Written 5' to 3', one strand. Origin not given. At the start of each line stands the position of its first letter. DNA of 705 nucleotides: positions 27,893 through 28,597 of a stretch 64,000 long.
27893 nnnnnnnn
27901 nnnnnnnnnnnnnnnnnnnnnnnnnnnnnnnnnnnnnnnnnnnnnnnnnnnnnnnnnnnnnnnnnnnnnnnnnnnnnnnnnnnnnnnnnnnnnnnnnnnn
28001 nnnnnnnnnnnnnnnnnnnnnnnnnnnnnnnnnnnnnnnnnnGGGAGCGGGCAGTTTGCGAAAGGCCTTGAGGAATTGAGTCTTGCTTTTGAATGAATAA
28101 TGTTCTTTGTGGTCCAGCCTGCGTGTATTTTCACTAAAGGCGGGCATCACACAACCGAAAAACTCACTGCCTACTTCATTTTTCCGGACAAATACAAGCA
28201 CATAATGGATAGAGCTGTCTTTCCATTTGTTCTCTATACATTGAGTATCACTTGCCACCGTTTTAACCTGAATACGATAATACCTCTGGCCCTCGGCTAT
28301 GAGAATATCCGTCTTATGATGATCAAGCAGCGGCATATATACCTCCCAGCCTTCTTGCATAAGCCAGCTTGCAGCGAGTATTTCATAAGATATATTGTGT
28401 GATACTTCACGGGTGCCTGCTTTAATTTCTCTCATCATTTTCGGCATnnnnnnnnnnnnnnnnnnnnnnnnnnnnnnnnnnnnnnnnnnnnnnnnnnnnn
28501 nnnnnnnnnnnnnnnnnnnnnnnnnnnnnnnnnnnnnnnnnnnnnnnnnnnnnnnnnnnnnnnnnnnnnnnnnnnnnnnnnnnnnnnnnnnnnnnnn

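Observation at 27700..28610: Low-GC islet with a solitary nuclease paralogue of the R-M nuclease, plus a nested inverted-repeat element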

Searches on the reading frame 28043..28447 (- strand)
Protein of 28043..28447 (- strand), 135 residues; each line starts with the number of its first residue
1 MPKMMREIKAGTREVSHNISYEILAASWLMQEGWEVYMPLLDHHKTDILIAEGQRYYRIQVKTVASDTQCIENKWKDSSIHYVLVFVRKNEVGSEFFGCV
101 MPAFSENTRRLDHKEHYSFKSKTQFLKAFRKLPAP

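Call 7: search_protein_families(library=pfam, max_evalue=1, proteins=[window:28043-28447:-])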
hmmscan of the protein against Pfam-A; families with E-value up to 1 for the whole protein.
seq(135 aa): 1 family
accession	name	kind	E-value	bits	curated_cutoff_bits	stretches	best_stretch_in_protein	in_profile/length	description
PF11645.14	PDDEXK_5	-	1.8e-06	28.4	26.1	1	23-71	12-62/138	PD-(D/E)XK endonuclease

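Call 14: search_solved_structures(query=window:28043-28447:-, max_evalue=10, show_alignments=2)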
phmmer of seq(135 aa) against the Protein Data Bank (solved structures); distinct sequences matched with E-value up to 10: 1.
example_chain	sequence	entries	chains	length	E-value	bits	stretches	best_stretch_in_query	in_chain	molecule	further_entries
3cg4_A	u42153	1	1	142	0.87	12.8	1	41-68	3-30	Response regulator receiver domain protein (CheY-like)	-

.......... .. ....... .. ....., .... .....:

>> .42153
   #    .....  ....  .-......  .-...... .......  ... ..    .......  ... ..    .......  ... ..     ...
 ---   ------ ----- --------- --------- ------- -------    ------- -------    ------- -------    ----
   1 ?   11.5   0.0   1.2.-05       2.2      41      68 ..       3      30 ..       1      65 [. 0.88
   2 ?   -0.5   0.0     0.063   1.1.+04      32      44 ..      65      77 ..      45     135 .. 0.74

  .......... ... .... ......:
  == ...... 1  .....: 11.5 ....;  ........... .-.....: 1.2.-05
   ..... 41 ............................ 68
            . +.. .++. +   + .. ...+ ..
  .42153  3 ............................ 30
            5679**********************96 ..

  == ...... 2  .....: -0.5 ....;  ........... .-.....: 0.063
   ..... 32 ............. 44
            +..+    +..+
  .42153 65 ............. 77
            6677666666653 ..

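Call 15: search_protein_families(library=ncbifam, max_evalue=1, proteins=[window:28043-28447:-])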
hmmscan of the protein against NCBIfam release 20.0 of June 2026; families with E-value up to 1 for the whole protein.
seq(135 aa): 1 family
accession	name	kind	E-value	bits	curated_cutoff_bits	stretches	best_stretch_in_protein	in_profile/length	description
NF040854.1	Hol_resolv_Hjc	equivalog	0.078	12.8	70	1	43-89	34-80/134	Holliday junction resolvase Hjc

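Call 16: search_protein_families(library=padloc, max_evalue=1, proteins=[window:28043-28447:-])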
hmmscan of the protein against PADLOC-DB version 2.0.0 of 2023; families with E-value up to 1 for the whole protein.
seq(135 aa): 0 families

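Call 17: find_homologous_proteins(query=window:28043-28447:-)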
Query seq(135 aa) (135 aa): 17 proteins with E <= 0.001 among 19 candidates.
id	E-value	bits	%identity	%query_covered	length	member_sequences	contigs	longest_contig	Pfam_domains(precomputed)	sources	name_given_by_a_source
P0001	7.1e-87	306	100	100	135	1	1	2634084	PF11645.15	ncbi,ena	-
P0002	1.3e-34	137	51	98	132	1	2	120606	PF11645.15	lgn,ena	-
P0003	1.2e-31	127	49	98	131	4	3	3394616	PF11645.15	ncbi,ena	-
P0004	1.0e-30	124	46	98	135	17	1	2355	-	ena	-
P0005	8.6e-30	121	47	98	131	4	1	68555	PF11645.15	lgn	-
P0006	1.3e-29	121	48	98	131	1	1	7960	-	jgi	jgi:hypothetical protein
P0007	2.1e-29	120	46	98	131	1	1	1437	PF11645.15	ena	-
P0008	2.2e-29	120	49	98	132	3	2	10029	PF11645.15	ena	-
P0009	8.4e-28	115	45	98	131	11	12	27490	-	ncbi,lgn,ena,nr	ncbi:MAG: hypothetical protein CL923_11925 [Deltaproteobacteria bacterium]|nr:hypothetical protein [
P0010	1.1e-27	114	43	98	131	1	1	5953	-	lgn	-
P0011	1.8e-27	114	45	98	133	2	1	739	-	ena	-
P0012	4.7e-27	112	45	95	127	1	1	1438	-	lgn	-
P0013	5.7e-27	112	47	98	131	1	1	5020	PF11645.15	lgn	-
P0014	9.0e-27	112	43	98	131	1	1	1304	-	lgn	-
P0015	1.1e-22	98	41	95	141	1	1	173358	PF11645.15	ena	-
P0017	6.0e-13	67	48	58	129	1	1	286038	PF11645.15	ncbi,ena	-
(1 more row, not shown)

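Call 18: find_encoding_contigs(protein=P0001, flank=3000, max_places=3)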
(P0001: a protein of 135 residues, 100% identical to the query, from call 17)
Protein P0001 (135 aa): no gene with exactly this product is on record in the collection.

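Call 19: find_encoding_contigs(protein=P0003, flank=6000, max_places=4)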
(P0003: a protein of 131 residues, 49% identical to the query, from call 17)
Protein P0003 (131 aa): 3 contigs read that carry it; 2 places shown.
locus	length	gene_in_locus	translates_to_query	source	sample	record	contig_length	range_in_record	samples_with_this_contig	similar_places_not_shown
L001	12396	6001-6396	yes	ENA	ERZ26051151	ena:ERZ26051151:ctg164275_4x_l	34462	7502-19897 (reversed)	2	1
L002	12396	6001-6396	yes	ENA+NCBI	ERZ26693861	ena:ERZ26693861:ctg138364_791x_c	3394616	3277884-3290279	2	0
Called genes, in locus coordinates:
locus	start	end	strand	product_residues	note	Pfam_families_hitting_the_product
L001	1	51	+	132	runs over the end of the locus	PF00411:Ribosomal_S11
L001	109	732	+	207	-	PF00163:Ribosomal_S4, PF01479:S4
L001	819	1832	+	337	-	PF01193:RNA_pol_L, PF01000:RNA_pol_A_bac, PF03118:RNA_pol_A_CTD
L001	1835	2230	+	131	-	PF01196:Ribosomal_L17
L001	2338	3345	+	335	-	PF00180:Iso_dh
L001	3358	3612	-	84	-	PF01985:CRS1_YhbY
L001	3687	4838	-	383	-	PF01609:DDE_Tnp_1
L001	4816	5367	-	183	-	-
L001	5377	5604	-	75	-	PF01985:CRS1_YhbY (weak)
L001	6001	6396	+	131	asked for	PF11645:PDDEXK_5 (faint)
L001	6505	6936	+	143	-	-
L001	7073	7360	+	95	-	PF13560:HTH_31, PF01381:HTH_3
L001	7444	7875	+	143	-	PF11948:DUF3465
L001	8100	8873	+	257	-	PF04199:Cyclase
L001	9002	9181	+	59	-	PF20619:DUF6804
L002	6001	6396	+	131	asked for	PF11645:PDDEXK_5 (faint)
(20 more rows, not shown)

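Call 20: find_encoding_contigs(protein=P0002, flank=6000, max_places=4)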
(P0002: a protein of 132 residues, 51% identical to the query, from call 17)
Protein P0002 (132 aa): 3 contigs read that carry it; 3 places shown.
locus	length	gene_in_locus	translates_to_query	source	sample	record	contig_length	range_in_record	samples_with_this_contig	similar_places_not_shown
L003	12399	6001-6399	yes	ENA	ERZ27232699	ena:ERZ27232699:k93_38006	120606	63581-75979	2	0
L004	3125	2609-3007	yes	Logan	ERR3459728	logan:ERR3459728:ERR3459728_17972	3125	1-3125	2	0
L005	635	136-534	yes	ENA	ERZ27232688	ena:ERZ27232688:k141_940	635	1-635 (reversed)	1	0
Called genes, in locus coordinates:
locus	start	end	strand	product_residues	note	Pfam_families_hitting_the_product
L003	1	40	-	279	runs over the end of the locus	PF04085:MreC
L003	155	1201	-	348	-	PF06723:MreB_Mbl, PF00022:Actin (weak), PF00012:HSP70, PF11104:PilM_2 (faint), PF14450:FtsA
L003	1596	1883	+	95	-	PF02686:GatC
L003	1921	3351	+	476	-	PF01425:Amidase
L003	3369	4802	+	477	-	PF02934:GatB_N, PF02637:GatB_Yqey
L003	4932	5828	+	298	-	PF01435:Peptidase_M48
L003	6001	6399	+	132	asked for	PF11645:PDDEXK_5 (faint)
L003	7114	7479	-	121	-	PF08378:NERD, PF02021:UPF0102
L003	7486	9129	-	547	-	PF04348:LppC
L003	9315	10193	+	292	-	PF00590:TP_methylase, PF23016:RsmI_C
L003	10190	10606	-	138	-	PF00072:Response_reg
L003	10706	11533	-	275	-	PF04445:SAM_MT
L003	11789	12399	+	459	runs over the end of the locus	PF02113:Peptidase_S13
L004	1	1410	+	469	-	?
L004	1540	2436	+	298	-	PF01435:Peptidase_M48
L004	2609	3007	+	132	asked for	PF11645:PDDEXK_5 (faint)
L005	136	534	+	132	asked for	PF11645:PDDEXK_5 (faint)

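Call 21: find_encoding_contigs(protein=P0005, flank=6000, max_places=3)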
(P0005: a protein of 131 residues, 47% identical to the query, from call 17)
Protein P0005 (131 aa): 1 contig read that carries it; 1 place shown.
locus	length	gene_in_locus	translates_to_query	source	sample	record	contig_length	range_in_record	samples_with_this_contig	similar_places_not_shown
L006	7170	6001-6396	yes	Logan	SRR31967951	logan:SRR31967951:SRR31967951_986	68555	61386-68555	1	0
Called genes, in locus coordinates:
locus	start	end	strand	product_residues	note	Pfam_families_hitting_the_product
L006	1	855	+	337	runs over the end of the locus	PF04055:Radical_SAM, PF06968:BATS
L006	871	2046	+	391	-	PF00155:Aminotran_1_2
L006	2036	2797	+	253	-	PF00561:Abhydrolase_1, PF12146:Hydrolase_4, PF12697:Abhydrolase_6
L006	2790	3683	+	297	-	PF01209:Ubie_methyltran, PF13489:Methyltransf_23, PF13847:Methyltransf_31, PF08241:Methyltransf_11, PF08242:Methyltransf_12, PF13649:Methyltransf_25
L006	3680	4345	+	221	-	PF01656:CbiA, PF13500:AAA_26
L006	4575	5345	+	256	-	-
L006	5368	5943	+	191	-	-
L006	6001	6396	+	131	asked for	PF11645:PDDEXK_5 (faint)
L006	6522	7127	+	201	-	-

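Call 22: find_encoding_contigs(protein=P0015, flank=6000, max_places=3)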
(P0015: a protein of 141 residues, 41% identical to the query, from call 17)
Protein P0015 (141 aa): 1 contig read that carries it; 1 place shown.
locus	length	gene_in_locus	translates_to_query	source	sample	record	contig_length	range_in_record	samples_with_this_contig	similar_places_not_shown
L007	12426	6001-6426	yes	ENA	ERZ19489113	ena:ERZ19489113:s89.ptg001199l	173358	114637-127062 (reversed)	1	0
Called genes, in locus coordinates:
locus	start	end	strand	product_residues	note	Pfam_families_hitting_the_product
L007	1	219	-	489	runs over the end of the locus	-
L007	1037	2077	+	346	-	PF00490:ALAD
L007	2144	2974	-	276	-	PF01068:DNA_ligase_A_M, PF14743:DNA_ligase_OB_2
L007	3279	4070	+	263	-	PF01790:LGT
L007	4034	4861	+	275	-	PF00303:Thymidylat_synt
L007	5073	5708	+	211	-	PF00581:Rhodanese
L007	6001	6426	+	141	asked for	PF11645:PDDEXK_5 (faint)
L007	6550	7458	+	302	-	PF00753:Lactamase_B, PF23023:Anti-Pycsar_Apyc1 (faint), PF12706:Lactamase_B_2 (weak)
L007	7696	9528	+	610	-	PF01541:GIY-YIG, PF27096:UvrC_M, PF02151:UVR, PF22920:UvrC_RNaseH, PF08459:UvrC_RNaseH_dom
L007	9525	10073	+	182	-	PF01066:CDP-OH_P_transf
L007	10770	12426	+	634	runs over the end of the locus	PF01011:PQQ, PF13360:PQQ_2, PF13570:Beta-prop_ACSF4 (faint), PF01011:PQQ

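Call 23: find_encoding_contigs(protein=P0009, flank=6000, max_places=6)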
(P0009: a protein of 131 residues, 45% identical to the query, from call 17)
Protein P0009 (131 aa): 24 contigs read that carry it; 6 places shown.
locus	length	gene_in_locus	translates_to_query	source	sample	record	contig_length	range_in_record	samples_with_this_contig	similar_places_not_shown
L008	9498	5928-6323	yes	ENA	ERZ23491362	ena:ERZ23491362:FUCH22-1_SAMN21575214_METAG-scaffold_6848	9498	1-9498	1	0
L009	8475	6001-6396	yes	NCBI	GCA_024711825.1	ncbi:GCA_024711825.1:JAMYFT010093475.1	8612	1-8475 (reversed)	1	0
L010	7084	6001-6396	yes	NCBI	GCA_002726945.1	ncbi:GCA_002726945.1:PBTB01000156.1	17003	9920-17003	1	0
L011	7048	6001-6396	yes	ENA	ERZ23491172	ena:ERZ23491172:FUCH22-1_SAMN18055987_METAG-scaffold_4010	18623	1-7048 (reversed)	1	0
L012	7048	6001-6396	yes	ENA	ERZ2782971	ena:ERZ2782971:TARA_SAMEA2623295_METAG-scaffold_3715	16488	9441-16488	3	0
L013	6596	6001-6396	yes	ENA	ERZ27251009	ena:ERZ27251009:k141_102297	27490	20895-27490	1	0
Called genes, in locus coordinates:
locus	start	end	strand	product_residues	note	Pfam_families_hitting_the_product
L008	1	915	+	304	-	?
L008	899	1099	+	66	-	-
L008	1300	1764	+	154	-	PF00027:cNMP_binding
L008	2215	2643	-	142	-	-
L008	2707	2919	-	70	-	PF00762:Ferrochelatase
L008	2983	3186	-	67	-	-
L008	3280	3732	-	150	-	-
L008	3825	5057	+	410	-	PF06441:EHN, PF00561:Abhydrolase_1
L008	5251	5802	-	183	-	-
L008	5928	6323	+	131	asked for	-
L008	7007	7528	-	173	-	PF00665:rve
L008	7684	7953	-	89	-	PF01527:HTH_Tnp_1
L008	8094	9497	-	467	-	?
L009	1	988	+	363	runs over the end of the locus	-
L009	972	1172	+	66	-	-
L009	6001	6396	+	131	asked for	-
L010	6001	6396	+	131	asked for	-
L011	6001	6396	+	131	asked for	-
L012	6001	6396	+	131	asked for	-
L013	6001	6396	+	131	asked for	-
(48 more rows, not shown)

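Call 24: find_encoding_contigs(protein=P0017, flank=6000, max_places=3)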
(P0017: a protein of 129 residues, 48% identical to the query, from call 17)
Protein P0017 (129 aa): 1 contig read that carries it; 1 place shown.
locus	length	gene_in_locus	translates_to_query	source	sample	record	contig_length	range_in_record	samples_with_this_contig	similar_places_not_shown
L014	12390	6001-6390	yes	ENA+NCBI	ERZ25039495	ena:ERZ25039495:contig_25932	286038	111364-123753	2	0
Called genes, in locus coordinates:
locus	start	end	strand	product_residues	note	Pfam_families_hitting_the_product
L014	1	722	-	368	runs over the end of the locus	-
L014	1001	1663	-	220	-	PF18753:Nmad2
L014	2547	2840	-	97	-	-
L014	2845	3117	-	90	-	PF04365:BrnT_toxin (weak)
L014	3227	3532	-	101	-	-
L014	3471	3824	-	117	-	PF10543:ORF6N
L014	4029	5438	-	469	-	PF02195:ParB_N (weak), PF01555:N6_N4_Mtase (weak)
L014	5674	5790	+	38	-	-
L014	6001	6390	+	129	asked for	PF11645:PDDEXK_5 (faint)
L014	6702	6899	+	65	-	-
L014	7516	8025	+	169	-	PF00857:Isochorismatase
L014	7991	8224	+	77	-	-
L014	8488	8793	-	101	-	-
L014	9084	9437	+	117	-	-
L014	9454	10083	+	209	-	PF00881:Nitroreductase, PF14512:TM1586_NiRdase (faint)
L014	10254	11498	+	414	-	PF06050:HGD-D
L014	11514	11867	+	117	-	PF01869:BcrAD_BadFG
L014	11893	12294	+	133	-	PF01869:BcrAD_BadFG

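Call 43: search_solved_structures(query=A1, max_evalue=10, show_alignments=3)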
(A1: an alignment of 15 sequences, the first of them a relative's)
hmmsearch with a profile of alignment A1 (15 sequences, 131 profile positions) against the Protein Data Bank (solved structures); distinct sequences matched with E-value up to 10: 1.
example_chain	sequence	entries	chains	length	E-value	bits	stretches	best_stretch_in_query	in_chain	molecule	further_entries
3cg4_A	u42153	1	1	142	0.035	17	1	44-75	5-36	Response regulator receiver domain protein (CheY-like)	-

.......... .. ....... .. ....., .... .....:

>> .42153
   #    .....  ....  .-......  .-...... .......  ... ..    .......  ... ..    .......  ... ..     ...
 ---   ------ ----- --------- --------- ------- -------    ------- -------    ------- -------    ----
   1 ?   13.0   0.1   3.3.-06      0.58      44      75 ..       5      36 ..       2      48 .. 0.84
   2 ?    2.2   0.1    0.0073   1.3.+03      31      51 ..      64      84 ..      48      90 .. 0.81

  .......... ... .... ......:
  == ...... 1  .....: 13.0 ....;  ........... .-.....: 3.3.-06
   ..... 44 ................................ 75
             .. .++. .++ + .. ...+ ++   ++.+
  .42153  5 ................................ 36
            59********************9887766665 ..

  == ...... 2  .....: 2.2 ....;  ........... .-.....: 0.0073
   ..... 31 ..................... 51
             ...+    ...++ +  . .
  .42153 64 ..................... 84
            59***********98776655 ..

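Call 45: find_related_loci(query=A1, collection=genome_contigs, flank=4000)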
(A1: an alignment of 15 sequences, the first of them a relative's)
Query A1 (135 aa) in genome_contigs; peptide patterns used: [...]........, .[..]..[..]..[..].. (x = any residue, [..] = any of these).
124 stretches matched a pattern; 93 encode a relative of the query (tblastn E <= 1e-3); the best 80 are kept; 80 distinct loci.
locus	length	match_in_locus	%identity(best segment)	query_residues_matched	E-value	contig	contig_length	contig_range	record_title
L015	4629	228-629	47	1-135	5e-39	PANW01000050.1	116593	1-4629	MAG: Cellvibrionaceae bacterium isolate SAT230 147998, whole genome shotgun sequence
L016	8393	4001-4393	51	1-132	6e-39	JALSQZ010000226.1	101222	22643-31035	MAG: Sedimenticola sp. isolate 356-308_maxbin2_scaf2bin.147 356-308_scaffold_93_c1, whole genome shotgun sequence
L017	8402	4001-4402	48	1-135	2e-38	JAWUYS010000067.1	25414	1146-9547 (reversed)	MAG: Neptunomonas sp. isolate HBSea_ice_MAG877 BAT.877_586732_flag=1_multi=5.0000_len=25414, whole genome shotgun sequen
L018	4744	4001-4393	48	1-132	5e-38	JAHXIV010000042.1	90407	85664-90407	MAG: gamma proteobacterium symbiont of Taylorina sp. isolate L037_T1 c_000000000017, whole genome shotgun sequence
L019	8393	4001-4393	49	1-132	8e-38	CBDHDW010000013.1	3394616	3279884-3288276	MAG: Candidatus Poriferihabitaceae bacterium isolate 67226578-6d30-497a-b66e-a77e508eb20a genome assembly, contig: chrom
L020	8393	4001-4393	46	1-132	2e-37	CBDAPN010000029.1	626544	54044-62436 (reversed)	MAG: Endozoicomonas sp. isolate 8470bd25-123e-441a-b7c5-e891fc5b1eee genome assembly, contig: contig_29, whole genome sh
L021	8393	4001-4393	48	1-132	3e-37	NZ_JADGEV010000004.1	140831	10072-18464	MAG: Neptunomonas sp. isolate OB1 NODE_34_length_140831_cov_31.080650, whole genome shotgun sequence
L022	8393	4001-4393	48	1-132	2e-37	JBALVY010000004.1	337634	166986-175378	MAG: Pseudomonadales bacterium isolate 6NakV-03 NODE_28_length_337634_cov_122.778606, whole genome shotgun sequence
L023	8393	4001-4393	49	1-132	4e-37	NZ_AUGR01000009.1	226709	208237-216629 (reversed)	Neptunomonas japonica DSM 18939 G511DRAFT_scaffold00007.7_C, whole genome shotgun sequence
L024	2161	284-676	46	1-132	4e-37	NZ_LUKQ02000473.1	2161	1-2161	Endozoicomonas atrinae strain WP70 NODE_473, whole genome shotgun sequence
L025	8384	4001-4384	47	1-129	7e-37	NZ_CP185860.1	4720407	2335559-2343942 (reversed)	Microbulbifer harenosus strain CGMCC 1.13584 chromosome, complete genome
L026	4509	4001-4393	44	1-132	9e-37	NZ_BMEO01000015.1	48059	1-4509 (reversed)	Marinicella pacifica strain CGMCC 1.12181 sequence15, whole genome shotgun sequence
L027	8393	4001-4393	44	1-132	2e-36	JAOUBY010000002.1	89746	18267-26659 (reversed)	MAG: Gammaproteobacteria bacterium isolate 24_May_SF_Bin18 24_May_SF_Bin18_scaffold_12_c1, whole genome shotgun sequence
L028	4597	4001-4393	44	1-132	2e-36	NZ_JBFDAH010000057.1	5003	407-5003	Aliikangiella maris strain GXAS 306 Scaffold57, whole genome shotgun sequence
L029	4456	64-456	49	1-132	4e-36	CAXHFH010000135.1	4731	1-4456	MAG TPA_asm: uncultured Alphaproteobacteria bacterium isolate SRR12479994_maxbin2_12 genome assembly, contig: ERZ4874817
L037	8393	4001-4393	45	1-132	2e-35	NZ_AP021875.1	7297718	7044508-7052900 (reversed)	Desulfosarcina widdelii strain PP31 chromosome, complete genome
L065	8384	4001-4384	44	1-129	8e-34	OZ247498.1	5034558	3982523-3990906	MAG: Candidatus Azotimanducaceae bacterium isolate 674b2cbc-29e7-4c02-ae69-04033bd78ada genome assembly, chromosome: 1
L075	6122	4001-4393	41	1-132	3e-32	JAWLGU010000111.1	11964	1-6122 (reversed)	MAG: Pseudomonadales bacterium isolate 30dZY2.bin.131 NODE_6482_length_11964_cov_74.085967, whole genome shotgun sequenc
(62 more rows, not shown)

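Call 54: predict_structure(alignment_id=A1)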
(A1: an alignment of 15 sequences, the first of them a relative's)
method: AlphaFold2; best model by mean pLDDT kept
length: 135 residues; sequences in the alignment: 15
mean_pLDDT: 81.1   pTM: 0.74
mean pLDDT of the five models: 81.1, 79.9, 79.6, 79.2, 77.0
residues with pLDDT >= 90: 65; 70-90: 38; 50-70: 25; < 50: 7
segments of 3 or more residues with pLDDT < 50: 1-4
pLDDT, mean of each block of 10 residues (from residue 1): 50 55 91 85 68 89 87 89 86 73 93 93 93 86
secondary structure, 60 per line:
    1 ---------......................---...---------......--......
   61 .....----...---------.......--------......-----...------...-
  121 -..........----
elements in order: H10-31 E35-37 E47-52 E55-65 E70-72 E82-88 E97-102 E108-110 E117-119 H122-131

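Call 60: search_protein_families(library=pfam, alignment_id=A2, max_evalue=0.00001)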
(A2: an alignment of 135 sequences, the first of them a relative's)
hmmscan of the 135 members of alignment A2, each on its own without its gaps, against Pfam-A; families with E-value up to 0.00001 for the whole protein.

A. member 1, L002:5320-5643:- (107 aa): 1 family
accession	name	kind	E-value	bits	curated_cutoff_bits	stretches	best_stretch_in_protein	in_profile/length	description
PF01985.26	CRS1_YhbY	-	3.5e-19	69.3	27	1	16-99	1-84/84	CRS1 / YhbY (CRM) domain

B. families by the number of members that match (of 135 scanned): 145 families (the first 25 are shown)
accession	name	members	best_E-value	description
PF08378.17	NERD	4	1.9e-31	Nuclease-related domain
PF13508.13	Acetyltransf_7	3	1.6e-14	Acetyltransferase (GNAT) domain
PF07799.17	DUF1643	2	1.3e-38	Protein of unknown function (DUF1643)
PF00589.27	Phage_integrase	2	7.1e-36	Phage integrase family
PF00155.27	Aminotran_1_2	2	3.7e-35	Aminotransferase class I and II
PF13495.12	Phage_int_SAM_4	2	2.3e-34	Phage integrase, N-terminal SAM-like domain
PF02900.23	LigB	2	1.3e-31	Catalytic LigB subunit of aromatic ring-opening dioxygenase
PF04828.22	GFA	2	1.6e-27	Glutathione-dependent formaldehyde-activating enzyme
PF05016.21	ParE_toxin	2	2.5e-18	ParE toxin of type II toxin-antitoxin system, parDE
PF04851.21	ResIII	2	9.2e-17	Type III restriction enzyme, res subunit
PF07264.17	EI24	2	1e-15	Sulfate transporter CysZ/Etoposide-induced protein 2.4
PF00583.31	Acetyltransf_1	2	2.2e-14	Acetyltransferase (GNAT) family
PF13577.12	SnoaL_4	2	3.3e-14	SnoaL-like domain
PF00581.25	Rhodanese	2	1.8e-12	Rhodanese-like domain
PF13673.13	Acetyltransf_10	2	5.4e-12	Acetyltransferase (GNAT) domain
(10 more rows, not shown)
